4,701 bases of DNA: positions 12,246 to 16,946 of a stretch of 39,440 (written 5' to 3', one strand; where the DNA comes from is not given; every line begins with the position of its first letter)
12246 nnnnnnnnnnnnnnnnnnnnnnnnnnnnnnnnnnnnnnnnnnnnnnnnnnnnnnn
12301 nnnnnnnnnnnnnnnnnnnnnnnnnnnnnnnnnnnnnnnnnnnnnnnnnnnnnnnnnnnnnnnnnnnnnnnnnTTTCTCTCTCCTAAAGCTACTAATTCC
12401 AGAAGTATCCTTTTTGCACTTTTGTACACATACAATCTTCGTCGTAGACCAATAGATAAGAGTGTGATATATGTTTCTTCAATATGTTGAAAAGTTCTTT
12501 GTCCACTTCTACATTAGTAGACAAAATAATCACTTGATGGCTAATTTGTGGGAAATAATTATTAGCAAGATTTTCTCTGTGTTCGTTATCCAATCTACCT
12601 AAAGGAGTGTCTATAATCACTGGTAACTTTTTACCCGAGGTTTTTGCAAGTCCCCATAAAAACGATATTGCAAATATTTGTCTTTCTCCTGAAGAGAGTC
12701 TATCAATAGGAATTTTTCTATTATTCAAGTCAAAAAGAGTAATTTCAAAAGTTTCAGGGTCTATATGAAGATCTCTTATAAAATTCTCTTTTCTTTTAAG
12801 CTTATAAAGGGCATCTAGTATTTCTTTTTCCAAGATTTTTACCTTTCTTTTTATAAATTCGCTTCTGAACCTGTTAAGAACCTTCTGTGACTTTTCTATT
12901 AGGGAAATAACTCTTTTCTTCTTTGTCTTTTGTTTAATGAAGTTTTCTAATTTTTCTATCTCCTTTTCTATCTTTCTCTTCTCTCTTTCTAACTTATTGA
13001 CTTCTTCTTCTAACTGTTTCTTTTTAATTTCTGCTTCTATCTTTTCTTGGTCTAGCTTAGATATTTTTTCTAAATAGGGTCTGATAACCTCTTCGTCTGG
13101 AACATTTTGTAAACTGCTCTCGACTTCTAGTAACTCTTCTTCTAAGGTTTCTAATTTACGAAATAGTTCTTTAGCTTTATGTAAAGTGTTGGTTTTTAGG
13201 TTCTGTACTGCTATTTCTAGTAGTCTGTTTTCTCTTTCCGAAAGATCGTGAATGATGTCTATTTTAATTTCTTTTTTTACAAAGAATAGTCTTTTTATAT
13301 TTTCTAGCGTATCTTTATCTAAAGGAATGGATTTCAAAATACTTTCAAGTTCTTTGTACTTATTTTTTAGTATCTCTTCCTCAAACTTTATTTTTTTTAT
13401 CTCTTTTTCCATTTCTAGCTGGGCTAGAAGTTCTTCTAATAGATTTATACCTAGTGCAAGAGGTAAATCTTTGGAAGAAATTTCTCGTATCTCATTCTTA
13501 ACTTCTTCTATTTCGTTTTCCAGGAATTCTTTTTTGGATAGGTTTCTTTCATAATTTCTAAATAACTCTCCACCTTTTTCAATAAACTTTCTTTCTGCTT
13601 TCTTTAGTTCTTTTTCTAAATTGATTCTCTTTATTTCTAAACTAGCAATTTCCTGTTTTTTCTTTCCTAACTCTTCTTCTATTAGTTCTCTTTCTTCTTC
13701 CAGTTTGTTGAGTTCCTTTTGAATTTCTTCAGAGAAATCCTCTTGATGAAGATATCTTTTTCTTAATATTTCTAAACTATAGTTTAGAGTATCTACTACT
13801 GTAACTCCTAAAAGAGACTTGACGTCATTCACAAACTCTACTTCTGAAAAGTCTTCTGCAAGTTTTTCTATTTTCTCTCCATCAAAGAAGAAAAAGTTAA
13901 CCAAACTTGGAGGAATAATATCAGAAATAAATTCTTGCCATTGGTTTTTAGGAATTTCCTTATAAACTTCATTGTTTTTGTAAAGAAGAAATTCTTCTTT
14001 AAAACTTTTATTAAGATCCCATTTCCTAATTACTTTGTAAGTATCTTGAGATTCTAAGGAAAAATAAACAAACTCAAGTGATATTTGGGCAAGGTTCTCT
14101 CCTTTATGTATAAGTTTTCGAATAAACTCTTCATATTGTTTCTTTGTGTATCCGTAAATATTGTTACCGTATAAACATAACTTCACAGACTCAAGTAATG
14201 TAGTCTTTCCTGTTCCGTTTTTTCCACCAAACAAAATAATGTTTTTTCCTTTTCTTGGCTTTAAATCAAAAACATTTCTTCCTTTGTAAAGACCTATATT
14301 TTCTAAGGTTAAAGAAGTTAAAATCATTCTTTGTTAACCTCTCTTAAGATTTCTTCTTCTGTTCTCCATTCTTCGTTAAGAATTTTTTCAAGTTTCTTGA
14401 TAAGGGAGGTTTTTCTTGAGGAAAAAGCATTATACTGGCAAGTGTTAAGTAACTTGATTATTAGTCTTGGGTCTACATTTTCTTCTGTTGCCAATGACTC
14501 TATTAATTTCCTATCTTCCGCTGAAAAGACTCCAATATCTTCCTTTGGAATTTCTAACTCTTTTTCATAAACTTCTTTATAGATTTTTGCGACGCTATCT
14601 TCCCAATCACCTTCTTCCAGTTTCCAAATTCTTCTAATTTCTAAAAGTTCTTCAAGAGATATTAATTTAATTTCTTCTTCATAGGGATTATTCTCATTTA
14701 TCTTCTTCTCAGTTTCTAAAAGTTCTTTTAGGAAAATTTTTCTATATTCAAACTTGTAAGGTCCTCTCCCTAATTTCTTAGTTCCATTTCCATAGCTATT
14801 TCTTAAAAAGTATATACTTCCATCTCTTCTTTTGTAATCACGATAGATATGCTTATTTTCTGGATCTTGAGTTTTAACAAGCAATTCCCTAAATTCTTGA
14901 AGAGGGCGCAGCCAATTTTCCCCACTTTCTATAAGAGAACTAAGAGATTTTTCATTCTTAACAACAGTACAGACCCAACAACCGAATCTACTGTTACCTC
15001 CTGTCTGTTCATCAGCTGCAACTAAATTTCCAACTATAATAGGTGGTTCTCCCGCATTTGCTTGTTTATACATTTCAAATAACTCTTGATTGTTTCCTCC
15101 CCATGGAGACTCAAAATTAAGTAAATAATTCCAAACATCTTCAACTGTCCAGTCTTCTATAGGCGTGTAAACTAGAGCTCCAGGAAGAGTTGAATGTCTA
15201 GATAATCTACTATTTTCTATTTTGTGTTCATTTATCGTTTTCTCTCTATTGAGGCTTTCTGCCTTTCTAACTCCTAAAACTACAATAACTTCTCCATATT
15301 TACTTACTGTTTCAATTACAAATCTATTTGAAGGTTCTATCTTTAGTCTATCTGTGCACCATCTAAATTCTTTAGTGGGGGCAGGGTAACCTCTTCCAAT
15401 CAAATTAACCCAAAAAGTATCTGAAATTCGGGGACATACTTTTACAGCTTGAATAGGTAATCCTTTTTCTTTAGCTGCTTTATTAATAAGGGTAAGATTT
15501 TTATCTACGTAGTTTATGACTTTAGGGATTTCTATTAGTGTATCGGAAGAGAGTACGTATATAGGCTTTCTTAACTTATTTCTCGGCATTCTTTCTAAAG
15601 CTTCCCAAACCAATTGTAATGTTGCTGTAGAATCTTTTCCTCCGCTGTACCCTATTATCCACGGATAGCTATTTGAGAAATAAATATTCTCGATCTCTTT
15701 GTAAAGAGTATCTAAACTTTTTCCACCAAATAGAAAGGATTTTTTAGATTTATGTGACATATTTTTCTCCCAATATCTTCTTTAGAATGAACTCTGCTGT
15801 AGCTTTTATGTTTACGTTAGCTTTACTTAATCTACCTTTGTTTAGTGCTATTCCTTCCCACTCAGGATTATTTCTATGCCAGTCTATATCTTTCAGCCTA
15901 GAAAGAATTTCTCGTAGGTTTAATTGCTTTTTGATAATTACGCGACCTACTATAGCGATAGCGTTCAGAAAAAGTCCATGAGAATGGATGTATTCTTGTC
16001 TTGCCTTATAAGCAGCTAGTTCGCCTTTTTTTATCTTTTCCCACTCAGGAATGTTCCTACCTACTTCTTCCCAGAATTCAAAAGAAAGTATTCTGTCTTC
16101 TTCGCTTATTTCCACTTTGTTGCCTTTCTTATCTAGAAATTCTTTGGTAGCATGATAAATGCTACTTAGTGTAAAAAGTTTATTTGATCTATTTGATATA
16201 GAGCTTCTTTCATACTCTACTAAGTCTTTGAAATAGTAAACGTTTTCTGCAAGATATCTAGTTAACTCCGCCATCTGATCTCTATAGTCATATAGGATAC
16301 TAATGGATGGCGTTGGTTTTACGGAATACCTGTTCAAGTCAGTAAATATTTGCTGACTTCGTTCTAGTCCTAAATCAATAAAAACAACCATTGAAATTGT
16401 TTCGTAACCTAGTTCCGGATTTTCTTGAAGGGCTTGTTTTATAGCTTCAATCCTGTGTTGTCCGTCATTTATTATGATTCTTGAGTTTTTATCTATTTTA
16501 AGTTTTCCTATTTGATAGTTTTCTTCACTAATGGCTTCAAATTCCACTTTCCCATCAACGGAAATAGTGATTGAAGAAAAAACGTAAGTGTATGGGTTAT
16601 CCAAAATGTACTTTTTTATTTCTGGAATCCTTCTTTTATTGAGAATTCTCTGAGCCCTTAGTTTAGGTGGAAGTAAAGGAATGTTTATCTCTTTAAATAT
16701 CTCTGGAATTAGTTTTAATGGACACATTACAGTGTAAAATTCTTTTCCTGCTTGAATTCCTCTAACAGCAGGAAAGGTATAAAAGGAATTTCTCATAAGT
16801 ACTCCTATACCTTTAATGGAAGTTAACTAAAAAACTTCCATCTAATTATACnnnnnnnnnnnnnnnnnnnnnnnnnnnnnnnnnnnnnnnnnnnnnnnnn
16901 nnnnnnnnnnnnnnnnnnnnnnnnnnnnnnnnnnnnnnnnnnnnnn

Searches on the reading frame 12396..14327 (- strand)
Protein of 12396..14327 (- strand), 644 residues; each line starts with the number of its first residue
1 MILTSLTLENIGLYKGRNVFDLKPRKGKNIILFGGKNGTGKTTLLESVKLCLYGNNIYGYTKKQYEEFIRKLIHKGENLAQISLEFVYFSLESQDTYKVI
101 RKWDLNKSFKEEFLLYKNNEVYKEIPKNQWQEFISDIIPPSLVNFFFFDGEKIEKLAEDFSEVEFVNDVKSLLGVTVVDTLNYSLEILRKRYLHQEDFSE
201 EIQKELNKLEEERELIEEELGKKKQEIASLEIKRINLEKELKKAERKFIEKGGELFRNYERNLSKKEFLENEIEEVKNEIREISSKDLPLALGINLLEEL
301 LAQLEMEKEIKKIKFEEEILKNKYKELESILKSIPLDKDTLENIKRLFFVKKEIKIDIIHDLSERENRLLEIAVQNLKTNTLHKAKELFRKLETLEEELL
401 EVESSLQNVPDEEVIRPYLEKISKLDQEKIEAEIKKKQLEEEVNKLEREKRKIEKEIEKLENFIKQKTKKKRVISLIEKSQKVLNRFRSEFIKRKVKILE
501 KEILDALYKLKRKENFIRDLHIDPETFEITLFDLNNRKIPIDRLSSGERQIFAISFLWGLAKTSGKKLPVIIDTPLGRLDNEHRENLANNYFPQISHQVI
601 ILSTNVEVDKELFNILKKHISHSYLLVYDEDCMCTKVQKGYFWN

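Call 22: search_protein_families(library=pfam, max_evalue=0.001, proteins=[window:12396-14327:-])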
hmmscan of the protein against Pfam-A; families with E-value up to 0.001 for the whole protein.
window:12396-14327:- (644 aa): 2 families
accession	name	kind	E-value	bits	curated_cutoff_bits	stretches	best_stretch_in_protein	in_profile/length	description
PF13476.12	AAA_23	-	3.9e-16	60.7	27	1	5-227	1-200/201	AAA domain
PF13555.12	AAA_29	-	0.00014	22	27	1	3-56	1-50/61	P-loop containing region of AAA domain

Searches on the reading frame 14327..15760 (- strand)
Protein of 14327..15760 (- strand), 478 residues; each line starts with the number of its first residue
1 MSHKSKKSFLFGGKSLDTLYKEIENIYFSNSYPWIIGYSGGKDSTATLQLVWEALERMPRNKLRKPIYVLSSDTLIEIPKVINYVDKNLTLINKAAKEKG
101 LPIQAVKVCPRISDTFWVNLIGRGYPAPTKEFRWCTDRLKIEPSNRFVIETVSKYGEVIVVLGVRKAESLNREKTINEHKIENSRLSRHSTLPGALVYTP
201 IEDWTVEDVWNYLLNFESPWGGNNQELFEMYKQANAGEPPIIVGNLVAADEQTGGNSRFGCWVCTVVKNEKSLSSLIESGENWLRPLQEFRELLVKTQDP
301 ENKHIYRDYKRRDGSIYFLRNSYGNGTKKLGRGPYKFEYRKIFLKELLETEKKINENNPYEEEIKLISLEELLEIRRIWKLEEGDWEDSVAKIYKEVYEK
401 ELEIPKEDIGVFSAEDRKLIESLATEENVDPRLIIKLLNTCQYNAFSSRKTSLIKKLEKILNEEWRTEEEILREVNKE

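Call 22: search_protein_families(library=pfam, max_evalue=0.001, proteins=[window:14327-15760:-])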
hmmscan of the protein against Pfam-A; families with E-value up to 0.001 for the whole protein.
window:14327-15760:- (478 aa): 1 family
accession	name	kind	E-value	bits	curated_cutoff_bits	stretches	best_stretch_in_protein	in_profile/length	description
PF01507.26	PAPS_reduct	-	5.9e-14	52.9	22.5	1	36-265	4-173/175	Phosphoadenosine phosphosulfate reductase domain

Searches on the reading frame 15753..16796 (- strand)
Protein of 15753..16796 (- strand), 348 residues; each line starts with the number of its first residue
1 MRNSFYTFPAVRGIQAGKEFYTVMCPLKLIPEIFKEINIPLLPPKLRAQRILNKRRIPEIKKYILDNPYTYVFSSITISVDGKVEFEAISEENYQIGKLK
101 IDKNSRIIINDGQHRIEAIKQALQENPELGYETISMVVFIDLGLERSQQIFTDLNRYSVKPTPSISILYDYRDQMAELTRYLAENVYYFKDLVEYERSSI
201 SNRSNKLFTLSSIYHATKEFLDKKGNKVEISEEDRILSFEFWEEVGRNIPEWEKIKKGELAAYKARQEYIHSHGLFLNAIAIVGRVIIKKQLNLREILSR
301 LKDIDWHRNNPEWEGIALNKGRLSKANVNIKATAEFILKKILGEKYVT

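Call 22: search_protein_families(library=pfam, max_evalue=0.001, proteins=[window:15753-16796:-])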
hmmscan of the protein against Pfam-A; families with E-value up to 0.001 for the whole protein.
window:15753-16796:- (348 aa): 1 family
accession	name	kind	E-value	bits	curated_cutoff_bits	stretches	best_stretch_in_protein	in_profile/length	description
PF14072.11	DndB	-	1.1e-119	399.9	29.1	1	8-340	1-334/338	DNA-sulfur modification-associated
